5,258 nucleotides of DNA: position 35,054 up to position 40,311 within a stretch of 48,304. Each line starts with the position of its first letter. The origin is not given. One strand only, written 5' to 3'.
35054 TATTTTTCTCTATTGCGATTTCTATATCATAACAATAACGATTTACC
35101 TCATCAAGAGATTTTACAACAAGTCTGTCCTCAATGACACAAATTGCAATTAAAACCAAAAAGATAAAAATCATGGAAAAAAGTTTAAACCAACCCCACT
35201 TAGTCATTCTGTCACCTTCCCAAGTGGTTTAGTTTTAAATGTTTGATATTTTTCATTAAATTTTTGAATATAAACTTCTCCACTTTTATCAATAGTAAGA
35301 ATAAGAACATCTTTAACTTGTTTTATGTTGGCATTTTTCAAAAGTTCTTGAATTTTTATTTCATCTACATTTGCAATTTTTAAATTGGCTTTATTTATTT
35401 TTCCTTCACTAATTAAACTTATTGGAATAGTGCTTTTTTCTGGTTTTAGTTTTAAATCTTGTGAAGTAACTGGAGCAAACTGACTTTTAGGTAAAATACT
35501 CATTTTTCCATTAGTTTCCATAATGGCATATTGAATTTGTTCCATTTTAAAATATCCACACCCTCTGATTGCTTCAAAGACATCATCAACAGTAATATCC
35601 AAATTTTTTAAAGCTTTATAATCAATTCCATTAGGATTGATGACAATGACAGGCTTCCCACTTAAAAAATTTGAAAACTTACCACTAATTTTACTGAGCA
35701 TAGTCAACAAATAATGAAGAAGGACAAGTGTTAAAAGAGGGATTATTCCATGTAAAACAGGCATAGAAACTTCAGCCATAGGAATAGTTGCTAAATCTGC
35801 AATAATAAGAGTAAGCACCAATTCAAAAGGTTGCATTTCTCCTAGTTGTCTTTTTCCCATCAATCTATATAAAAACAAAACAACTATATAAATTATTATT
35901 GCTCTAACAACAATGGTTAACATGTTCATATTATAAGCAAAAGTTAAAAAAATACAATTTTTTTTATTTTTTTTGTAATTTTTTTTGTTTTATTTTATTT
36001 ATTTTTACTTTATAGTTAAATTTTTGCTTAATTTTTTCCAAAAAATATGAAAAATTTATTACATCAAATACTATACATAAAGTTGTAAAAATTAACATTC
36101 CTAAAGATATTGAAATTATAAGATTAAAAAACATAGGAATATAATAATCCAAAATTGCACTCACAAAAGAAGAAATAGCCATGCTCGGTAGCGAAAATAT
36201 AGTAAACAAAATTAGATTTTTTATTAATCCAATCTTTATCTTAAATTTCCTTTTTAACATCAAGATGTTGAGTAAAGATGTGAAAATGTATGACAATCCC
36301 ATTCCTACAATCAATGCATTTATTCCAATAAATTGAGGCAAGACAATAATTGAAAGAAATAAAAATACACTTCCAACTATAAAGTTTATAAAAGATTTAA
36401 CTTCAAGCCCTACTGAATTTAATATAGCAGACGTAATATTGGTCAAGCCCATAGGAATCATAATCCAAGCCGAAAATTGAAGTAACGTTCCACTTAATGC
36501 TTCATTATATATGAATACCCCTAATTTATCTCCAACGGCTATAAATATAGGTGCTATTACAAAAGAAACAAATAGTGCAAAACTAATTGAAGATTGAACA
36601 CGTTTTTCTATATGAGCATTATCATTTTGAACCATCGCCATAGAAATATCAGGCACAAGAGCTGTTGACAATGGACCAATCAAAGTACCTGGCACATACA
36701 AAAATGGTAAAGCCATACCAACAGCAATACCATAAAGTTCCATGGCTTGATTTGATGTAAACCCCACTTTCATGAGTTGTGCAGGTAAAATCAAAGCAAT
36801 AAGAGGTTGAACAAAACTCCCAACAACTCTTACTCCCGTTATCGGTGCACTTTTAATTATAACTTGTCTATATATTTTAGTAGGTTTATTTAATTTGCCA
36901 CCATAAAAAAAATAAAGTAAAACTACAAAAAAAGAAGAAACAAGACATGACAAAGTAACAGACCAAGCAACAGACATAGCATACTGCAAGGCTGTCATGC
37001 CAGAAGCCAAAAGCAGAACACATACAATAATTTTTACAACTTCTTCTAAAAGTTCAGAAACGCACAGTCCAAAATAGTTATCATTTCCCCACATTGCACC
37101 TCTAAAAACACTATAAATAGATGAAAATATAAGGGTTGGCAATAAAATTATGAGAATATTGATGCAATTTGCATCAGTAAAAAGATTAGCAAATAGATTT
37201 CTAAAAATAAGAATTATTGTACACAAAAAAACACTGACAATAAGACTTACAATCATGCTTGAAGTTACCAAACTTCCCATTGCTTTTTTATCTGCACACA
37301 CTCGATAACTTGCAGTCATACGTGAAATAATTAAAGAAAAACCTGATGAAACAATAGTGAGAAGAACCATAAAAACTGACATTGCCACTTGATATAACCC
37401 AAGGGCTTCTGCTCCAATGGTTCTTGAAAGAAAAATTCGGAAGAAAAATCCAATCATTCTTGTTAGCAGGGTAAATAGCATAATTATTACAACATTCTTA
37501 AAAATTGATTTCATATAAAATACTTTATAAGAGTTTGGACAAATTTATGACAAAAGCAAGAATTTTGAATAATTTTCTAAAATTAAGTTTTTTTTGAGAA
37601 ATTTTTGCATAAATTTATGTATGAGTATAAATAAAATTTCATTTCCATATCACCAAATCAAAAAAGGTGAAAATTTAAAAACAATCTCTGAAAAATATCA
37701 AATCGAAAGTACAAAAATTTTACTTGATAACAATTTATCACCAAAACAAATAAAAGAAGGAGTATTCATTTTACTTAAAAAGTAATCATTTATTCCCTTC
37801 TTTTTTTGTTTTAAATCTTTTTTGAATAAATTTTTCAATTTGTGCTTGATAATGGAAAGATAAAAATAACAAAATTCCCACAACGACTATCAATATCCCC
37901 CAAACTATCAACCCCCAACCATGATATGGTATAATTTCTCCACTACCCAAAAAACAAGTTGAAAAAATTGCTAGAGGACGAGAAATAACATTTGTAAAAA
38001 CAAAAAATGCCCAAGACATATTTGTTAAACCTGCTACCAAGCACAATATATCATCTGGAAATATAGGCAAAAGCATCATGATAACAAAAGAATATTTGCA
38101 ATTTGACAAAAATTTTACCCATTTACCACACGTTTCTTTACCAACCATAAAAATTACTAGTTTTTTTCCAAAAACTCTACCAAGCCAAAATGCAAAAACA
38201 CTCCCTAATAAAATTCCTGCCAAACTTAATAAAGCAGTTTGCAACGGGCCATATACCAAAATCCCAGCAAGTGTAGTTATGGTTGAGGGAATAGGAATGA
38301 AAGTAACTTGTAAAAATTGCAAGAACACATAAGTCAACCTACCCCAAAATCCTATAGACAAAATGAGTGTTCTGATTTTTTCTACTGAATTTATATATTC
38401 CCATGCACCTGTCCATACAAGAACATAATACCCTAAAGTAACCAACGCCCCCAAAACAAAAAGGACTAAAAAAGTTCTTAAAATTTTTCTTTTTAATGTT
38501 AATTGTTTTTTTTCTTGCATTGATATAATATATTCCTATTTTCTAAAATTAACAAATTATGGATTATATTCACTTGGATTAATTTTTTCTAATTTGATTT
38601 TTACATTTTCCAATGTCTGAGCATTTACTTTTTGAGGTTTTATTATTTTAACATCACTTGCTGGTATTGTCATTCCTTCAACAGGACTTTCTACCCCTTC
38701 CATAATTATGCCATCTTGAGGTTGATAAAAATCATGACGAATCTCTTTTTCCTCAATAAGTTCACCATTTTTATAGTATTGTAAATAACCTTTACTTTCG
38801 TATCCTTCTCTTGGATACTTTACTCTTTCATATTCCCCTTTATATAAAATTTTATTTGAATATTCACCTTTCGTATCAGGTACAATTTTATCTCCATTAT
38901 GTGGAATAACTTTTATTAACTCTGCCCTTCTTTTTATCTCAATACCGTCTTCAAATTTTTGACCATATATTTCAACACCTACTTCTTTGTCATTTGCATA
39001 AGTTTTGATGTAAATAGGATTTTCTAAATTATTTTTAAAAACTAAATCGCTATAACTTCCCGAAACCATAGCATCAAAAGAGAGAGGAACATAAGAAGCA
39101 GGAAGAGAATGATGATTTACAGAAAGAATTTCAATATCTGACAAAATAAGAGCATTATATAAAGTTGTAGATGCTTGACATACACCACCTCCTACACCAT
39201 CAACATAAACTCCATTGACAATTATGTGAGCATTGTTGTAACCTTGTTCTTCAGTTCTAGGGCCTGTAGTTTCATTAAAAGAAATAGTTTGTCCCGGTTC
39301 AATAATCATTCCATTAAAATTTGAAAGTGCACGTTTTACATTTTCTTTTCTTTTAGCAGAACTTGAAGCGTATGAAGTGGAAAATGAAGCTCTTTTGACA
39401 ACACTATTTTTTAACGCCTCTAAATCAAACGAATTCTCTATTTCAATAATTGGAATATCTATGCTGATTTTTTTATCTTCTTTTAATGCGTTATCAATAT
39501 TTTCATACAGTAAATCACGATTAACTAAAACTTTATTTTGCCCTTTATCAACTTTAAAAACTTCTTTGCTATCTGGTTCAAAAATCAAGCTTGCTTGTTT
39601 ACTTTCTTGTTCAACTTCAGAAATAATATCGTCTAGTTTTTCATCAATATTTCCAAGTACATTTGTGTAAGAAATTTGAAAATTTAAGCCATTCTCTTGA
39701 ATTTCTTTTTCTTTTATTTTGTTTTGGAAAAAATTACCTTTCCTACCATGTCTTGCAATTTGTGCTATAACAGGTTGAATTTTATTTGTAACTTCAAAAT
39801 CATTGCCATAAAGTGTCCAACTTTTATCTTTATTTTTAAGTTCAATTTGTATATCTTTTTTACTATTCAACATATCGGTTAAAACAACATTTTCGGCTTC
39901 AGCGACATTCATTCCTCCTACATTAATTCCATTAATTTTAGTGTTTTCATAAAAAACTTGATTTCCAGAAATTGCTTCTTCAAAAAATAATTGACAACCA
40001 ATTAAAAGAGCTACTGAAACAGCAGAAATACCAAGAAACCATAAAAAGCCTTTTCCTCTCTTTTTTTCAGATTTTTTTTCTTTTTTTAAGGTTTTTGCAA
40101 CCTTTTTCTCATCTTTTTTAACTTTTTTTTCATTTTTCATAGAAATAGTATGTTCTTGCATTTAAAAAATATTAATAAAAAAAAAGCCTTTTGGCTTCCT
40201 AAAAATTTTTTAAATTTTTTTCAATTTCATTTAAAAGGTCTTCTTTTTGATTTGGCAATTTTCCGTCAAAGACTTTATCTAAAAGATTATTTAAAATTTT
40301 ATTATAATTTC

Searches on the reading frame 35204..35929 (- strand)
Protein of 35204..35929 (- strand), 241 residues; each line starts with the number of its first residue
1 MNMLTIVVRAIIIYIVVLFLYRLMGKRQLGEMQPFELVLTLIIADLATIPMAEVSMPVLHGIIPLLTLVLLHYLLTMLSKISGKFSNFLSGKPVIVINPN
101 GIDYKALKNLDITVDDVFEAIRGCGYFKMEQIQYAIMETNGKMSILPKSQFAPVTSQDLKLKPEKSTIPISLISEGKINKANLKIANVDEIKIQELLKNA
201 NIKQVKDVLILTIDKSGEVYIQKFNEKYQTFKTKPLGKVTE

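Call 16: search_protein_families(library=pfam, proteins=[window:35204-35929:-], max_evalue=0.001)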
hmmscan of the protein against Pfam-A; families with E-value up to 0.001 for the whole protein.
window:35204-35929:- (241 aa): 1 family
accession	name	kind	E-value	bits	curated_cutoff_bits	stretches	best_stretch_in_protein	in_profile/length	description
PF04239.17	DUF421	-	1.4e-31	109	23.6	1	83-213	4-128/129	YetF C-terminal domain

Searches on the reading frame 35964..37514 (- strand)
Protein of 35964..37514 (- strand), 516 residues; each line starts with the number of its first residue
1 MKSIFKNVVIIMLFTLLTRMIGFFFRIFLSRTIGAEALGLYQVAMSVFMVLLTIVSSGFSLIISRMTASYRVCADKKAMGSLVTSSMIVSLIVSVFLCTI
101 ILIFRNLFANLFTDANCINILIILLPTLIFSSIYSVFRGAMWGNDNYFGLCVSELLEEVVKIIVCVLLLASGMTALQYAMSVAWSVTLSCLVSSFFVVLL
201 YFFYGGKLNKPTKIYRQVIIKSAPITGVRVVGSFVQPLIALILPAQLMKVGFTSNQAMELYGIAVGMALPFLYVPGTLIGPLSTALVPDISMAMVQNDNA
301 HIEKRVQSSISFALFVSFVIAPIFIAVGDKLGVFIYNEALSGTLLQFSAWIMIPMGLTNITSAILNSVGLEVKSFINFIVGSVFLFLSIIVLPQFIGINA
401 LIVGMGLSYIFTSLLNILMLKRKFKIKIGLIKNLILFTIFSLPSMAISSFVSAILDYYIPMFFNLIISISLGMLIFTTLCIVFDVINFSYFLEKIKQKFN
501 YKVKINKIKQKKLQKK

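Call 16: search_protein_families(library=pfam, proteins=[window:35964-37514:-], max_evalue=0.001)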
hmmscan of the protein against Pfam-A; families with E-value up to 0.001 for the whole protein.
window:35964-37514:- (516 aa): 4 families
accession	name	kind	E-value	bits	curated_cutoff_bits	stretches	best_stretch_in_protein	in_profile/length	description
PF01943.22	Polysacc_synt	-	6.3e-17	62.3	28.2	1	5-293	2-273/274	Polysaccharide biosynthesis protein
PF03023.19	MurJ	-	5.2e-07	29.1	27.4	1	80-466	52-448/451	Lipid II flippase MurJ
PF01554.23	MatE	-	5.1e-06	26.7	24.9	1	13-141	4-135/161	MatE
PF13440.11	Polysacc_synt_3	-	5.5e-06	26.3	23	1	29-327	2-275/293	Polysaccharide biosynthesis protein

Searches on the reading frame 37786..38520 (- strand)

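Call 16: search_protein_families(library=pfam, proteins=[window:37786-38520:-], max_evalue=0.001)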
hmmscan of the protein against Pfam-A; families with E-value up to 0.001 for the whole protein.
window:37786-38520:- (244 aa): 1 family
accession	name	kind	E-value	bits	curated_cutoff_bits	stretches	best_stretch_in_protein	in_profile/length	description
PF09335.16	VTT_dom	-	8.2e-20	71.9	33.9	1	77-193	1-122/123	VTT domain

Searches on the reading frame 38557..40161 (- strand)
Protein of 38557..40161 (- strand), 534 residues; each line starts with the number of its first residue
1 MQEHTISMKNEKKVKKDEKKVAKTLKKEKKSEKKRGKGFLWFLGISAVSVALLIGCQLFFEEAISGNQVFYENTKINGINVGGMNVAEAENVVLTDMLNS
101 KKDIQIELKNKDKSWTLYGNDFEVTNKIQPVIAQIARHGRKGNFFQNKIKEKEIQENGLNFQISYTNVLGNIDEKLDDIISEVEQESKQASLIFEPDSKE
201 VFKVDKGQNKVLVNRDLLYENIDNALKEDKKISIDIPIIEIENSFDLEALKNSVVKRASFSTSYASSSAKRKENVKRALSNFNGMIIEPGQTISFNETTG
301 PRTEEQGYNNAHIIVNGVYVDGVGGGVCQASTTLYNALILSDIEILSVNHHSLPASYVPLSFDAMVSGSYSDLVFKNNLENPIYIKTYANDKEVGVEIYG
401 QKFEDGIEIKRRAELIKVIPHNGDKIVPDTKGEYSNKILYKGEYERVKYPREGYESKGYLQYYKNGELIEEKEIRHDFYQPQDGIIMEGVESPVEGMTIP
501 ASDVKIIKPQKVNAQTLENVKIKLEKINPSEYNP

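Call 16: search_protein_families(library=pfam, proteins=[window:38557-40161:-], max_evalue=0.001)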
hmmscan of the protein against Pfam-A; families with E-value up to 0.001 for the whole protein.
window:38557-40161:- (534 aa): 2 families
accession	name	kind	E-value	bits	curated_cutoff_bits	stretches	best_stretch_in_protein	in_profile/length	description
PF04294.18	VanW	-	2.4e-46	156.9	27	1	271-399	2-130/130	VanW like protein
PF12229.13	PG_binding_4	-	0.00025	21.6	22.1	1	122-231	8-113/117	Putative peptidoglycan binding domain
